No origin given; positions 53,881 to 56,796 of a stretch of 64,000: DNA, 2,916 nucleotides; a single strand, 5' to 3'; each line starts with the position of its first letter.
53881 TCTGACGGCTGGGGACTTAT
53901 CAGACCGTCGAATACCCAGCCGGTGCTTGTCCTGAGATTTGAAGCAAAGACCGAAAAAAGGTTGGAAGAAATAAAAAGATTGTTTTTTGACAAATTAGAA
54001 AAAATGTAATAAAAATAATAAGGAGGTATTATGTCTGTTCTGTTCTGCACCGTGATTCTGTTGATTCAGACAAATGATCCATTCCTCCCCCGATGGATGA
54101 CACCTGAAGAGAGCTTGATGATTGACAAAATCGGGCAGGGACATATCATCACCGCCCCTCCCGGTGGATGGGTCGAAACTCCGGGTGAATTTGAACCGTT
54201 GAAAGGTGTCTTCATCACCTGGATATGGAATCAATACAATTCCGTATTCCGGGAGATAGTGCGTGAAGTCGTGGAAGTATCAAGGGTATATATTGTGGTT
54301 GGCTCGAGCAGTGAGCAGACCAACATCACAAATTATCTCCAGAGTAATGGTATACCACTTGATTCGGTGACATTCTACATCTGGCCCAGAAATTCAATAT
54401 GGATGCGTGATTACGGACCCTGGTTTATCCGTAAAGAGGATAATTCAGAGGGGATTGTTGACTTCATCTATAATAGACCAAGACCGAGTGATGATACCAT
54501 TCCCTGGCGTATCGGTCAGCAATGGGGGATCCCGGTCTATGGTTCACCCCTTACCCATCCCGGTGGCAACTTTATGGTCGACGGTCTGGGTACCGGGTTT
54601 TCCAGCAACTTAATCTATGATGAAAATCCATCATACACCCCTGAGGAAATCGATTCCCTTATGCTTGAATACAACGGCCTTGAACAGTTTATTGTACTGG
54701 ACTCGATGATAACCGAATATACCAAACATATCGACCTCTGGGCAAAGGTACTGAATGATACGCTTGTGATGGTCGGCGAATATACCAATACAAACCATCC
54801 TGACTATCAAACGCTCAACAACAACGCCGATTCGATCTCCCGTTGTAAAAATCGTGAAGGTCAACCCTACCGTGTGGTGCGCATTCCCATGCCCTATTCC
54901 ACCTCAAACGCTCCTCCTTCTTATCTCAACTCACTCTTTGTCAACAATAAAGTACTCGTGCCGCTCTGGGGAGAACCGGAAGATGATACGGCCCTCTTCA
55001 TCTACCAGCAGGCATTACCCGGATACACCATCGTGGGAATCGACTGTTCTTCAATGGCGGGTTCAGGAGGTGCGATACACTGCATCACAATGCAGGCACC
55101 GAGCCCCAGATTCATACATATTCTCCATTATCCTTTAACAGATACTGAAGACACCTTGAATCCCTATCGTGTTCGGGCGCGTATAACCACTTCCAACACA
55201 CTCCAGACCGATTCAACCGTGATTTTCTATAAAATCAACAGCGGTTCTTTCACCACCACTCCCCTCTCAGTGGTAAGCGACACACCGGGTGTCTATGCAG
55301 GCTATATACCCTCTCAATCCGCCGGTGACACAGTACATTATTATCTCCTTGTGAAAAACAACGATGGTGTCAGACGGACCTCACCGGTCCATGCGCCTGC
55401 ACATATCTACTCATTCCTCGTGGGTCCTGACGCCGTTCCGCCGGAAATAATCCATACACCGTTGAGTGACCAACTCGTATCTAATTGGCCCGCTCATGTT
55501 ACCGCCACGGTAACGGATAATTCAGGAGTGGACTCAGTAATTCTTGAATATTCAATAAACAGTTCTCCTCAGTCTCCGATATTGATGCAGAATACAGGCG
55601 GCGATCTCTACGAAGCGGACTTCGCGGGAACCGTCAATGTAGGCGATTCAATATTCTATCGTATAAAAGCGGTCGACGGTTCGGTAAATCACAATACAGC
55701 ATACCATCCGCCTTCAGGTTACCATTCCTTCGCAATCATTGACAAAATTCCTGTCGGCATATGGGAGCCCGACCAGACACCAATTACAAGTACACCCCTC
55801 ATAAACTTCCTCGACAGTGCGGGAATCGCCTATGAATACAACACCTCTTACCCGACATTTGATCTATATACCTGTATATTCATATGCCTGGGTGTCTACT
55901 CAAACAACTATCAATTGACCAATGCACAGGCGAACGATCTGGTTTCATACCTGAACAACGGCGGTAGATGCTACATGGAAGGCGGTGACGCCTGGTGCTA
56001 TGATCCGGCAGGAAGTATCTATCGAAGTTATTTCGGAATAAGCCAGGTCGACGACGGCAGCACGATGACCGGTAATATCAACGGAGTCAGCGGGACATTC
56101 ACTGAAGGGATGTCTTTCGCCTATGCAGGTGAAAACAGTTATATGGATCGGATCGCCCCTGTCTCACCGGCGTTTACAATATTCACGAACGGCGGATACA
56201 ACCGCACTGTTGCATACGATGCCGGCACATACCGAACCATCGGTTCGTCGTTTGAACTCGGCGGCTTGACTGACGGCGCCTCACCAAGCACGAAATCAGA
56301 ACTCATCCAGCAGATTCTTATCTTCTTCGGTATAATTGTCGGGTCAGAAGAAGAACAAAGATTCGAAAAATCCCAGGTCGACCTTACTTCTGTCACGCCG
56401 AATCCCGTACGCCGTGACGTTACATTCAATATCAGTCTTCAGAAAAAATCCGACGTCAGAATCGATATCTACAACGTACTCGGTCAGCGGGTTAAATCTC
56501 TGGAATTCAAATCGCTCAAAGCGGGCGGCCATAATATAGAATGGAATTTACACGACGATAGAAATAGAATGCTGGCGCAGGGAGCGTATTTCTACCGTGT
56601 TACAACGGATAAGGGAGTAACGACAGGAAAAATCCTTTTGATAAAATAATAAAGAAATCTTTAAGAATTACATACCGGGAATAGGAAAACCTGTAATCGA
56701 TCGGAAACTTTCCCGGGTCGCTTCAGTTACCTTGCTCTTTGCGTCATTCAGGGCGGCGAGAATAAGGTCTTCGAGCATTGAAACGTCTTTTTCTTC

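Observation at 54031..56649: T9SS-exported agmatine/peptidyl-arginine deiminase homologue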

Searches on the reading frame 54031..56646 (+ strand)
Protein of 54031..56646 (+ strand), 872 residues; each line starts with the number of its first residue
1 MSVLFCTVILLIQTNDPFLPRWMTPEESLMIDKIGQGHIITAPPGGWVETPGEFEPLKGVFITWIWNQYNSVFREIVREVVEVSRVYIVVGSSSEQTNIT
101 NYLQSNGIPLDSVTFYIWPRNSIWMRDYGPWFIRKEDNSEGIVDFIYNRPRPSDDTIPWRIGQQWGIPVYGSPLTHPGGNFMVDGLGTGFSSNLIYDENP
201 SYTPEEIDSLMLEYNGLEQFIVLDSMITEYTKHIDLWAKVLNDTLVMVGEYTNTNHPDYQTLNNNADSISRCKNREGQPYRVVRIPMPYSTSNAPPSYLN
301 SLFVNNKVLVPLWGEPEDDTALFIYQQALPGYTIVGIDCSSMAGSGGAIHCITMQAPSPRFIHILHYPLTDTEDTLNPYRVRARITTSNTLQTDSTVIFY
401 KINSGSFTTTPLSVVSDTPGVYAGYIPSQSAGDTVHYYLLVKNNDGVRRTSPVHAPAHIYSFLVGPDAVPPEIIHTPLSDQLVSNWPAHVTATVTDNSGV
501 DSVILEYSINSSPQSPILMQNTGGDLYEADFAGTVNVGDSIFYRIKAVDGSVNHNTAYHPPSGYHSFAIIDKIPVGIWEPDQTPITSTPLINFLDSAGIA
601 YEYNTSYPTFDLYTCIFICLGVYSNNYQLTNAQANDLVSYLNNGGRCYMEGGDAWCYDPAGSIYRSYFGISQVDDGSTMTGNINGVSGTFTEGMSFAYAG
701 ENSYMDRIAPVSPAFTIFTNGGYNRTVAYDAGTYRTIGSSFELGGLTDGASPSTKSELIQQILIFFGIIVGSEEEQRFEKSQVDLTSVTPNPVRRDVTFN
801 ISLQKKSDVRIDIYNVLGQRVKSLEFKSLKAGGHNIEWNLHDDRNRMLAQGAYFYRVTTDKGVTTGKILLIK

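Call 3: search_protein_families(library=pfam, proteins=[window:54031-56646:+], max_evalue=1)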
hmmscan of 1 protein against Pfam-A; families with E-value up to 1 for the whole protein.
window:54031-56646:+ (872 aa): 7 families
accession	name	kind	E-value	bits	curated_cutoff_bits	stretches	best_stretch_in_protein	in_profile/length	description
PF04371.20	PAD_porph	-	1.3e-53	182.8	25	1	51-357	3-321/321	Porphyromonas-type peptidyl-arginine deiminase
PF13860.13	FlgD_ig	-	1.1e-07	32.1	27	1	797-861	12-77/79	FlgD Ig-like domain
PF18962.6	Por_Secre_tail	-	1.8e-07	31.8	27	1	790-868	3-73/75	Secretion system C-terminal sorting domain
PF13585.12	CHU_C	-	0.00066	20.2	27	1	788-862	7-75/86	CHU_C Type IX secretion signal domain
PF17957.7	Big_7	-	0.019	16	24.1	1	474-530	5-55/70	Bacterial Ig domain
PF22184.2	CBM_56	-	0.022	15.4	27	1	489-544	10-63/75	Carbohydrate binding module family 56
PF01835.25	MG2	-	0.067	14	32.8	0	803-844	30-71/96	MG2 domain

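Call 4: search_protein_families(library=ncbifam, proteins=[window:54031-56646:+], max_evalue=1)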
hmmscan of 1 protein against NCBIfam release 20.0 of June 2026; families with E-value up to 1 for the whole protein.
window:54031-56646:+ (872 aa): 11 families
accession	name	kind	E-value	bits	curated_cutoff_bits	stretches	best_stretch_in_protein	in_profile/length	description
NF010070.0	PRK13551.1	subfamily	9e-28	97.1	483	2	50-290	15-273/365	agmatine deiminase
TIGR03380.1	agmatine_aguA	equivalog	1.7e-26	93.1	381.8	2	50-290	10-267/357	agmatine deiminase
TIGR04183.1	Por_Secre_tail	domain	6.4e-10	38.9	23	1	788-869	1-70/72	T9SS type A sorting domain-containing protein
NF033707.1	T9SS_sortase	equivalog_domain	1.1e-09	36.6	420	1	780-859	993-1077/1095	type IX secretion system sortase PorU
NF005176.1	PRK06655.1-1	equivalog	4e-06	26.9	230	1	803-861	93-151/197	flagellar hook assembly protein FlgD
NF009276.0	PRK12633.1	equivalog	0.00055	19.7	383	1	783-859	103-181/234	flagellar basal body rod modification protein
NF009452.0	PRK12812.1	equivalog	0.0064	15.7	258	1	803-857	145-204/289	flagellar basal body rod modification protein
NF052228.1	T9SS_PorZ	equivalog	0.014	13.8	260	1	782-865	669-750/757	type IX secretion system anionic LPS delivery protein PorZ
NF038113.1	T9SSA_dep_M36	equivalog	0.018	13.2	885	1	782-869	789-867/869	T9SS-dependent M36 family metallopeptidase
NF053608.1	Lsa66_OmpA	equivalog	0.019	13.4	700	1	783-858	258-337/581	fibronectin-binding adhesin Lsa66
NF052323.1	T9SSA_dep_M6i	equivalog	0.033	12.1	600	1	790-861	962-1028/1043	T9SS-dependent M6-like inactivated metalloprotease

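Call 5: search_solved_structures(query=window:54031-56646:+, max_evalue=1, show_alignments=3)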
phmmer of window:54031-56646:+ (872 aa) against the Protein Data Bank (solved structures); distinct sequences matched with E-value up to 1: 18.
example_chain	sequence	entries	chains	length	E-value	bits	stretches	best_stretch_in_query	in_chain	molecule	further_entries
4yt9_A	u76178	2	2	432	4.1e-63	216.7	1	41-454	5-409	Peptidylarginine deiminase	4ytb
5ak7_A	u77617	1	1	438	1.1e-62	215.3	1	43-454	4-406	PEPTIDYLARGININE DEIMINASE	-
6i0x_A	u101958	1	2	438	2.2e-62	214.3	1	41-454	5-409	Peptidylarginine deiminase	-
4ytg_A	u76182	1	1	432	8.3e-62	212.4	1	41-454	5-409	Peptidylarginine deiminase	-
5ak8_A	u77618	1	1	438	2.2e-61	211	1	43-454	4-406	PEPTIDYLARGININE DEIMINASE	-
1xkn_A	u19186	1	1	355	6.8e-34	120.1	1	51-363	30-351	putative peptidyl-arginine deiminase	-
1zbr_A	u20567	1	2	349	8.4e-18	66.8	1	118-367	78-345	conserved hypothetical protein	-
2ewo_A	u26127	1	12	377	1.4e-17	66.1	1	42-363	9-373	Putative agmatine deiminase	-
2jer_A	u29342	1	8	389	1.9e-17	65.6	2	45-289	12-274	AGMATINE DEIMINASE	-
2cmu_A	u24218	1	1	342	3.2e-15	58.3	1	116-357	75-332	PUTATIVE PEPTIDYL-ARGININE DEIMINASE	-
3hvm_A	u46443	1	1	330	6.2e-15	57.3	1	116-355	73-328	AGMATINE DEIMINASE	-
6b10_A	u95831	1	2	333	1.5e-11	46.2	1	36-352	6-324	Putative peptidyl-arginine deiminase family protein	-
6b2w_A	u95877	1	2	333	2.3e-10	42.2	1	36-351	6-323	Putative peptidyl-arginine deiminase family protein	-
6nib_A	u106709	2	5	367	3.1e-10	41.8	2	295-358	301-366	Porphyromonas-type peptidyl-arginine deiminase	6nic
1vkp_A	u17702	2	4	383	1.3e-09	39.7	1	166-358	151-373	AGMATINE IMINOHYDROLASE | Agmatine deiminase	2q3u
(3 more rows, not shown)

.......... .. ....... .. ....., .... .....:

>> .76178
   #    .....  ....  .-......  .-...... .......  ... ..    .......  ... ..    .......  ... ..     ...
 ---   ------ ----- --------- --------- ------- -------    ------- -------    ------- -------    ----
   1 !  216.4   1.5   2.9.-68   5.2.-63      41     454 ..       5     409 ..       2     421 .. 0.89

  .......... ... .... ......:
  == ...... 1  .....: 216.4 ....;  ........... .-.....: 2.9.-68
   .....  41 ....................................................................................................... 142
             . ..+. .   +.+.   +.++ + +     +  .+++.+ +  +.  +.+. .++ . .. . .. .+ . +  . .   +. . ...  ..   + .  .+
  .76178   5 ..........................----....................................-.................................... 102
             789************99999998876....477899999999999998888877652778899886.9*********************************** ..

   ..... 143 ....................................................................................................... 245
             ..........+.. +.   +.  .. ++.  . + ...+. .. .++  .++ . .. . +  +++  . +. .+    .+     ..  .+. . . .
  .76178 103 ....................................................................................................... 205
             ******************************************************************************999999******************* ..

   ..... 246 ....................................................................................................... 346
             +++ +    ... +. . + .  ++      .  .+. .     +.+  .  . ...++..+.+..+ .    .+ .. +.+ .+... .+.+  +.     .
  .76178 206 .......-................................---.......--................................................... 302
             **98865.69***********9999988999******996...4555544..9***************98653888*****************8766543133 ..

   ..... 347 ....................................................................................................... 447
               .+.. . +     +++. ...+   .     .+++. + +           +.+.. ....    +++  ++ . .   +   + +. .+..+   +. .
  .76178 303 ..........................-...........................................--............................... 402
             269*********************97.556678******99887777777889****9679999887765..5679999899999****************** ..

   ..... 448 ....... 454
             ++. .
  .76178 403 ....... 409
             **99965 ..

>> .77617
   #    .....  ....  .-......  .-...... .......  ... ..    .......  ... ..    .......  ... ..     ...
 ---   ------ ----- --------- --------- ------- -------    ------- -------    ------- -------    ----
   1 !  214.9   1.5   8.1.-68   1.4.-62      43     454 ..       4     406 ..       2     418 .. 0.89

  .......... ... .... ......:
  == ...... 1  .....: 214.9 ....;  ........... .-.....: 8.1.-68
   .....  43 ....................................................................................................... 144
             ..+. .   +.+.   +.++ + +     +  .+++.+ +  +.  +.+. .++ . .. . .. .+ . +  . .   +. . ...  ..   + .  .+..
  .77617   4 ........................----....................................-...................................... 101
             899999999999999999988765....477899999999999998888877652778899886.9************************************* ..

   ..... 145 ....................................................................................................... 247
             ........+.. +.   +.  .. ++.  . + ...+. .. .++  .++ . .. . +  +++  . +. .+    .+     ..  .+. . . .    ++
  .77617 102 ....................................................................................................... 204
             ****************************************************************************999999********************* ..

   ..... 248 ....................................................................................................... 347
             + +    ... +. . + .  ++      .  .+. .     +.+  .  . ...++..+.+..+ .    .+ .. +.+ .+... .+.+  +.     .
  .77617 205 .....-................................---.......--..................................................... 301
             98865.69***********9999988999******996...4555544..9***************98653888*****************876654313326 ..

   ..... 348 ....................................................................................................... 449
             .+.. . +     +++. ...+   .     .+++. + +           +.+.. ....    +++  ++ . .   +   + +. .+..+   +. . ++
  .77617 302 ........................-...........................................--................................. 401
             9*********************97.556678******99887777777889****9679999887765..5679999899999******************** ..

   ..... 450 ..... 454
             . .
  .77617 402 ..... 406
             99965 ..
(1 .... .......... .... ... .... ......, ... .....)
